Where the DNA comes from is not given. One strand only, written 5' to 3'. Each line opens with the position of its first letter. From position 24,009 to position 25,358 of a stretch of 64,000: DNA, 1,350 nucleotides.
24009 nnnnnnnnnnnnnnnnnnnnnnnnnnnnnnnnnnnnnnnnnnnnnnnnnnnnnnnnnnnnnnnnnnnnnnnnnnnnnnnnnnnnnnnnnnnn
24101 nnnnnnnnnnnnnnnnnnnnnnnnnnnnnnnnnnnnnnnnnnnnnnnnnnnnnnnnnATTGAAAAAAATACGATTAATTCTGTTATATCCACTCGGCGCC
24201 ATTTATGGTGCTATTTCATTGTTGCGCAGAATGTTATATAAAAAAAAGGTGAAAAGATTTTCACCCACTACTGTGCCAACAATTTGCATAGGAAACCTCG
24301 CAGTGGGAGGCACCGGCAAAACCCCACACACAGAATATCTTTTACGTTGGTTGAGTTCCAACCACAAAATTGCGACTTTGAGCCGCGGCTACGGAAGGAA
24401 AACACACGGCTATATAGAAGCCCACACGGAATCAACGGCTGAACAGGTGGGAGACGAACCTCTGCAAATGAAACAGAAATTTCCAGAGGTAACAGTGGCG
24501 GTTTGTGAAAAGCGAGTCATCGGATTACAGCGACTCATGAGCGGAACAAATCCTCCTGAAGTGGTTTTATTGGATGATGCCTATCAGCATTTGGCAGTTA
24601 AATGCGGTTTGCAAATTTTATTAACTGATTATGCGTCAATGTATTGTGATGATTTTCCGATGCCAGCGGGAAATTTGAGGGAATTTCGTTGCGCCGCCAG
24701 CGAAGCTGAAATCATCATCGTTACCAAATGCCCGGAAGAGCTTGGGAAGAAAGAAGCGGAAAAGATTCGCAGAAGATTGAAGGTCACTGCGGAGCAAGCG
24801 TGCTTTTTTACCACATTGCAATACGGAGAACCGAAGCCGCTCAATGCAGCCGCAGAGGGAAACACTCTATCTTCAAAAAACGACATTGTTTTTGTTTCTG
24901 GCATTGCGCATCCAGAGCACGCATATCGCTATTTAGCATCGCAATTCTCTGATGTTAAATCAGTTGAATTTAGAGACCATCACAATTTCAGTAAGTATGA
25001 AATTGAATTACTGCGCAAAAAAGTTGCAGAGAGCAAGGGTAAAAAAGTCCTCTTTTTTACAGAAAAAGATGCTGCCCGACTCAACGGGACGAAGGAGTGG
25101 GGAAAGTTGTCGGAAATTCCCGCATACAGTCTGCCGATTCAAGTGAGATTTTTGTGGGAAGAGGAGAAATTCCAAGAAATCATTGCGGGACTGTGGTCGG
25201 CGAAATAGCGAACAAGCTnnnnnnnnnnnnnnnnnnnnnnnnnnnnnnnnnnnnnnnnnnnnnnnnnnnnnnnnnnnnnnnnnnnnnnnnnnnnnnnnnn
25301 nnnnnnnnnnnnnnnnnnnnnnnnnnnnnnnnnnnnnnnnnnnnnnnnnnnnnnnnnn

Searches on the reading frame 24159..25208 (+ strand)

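Call 73: search_protein_families(library=pfam, proteins=[window:24159-25208:+], max_evalue=0.00001)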
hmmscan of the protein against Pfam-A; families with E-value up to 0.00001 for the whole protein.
window:24159-25208:+ (349 aa): 1 family
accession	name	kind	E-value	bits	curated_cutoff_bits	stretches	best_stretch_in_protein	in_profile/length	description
PF02606.20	LpxK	-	3.2e-73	247.1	27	1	7-343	3-324/328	Tetraacyldisaccharide-1-P 4'-kinase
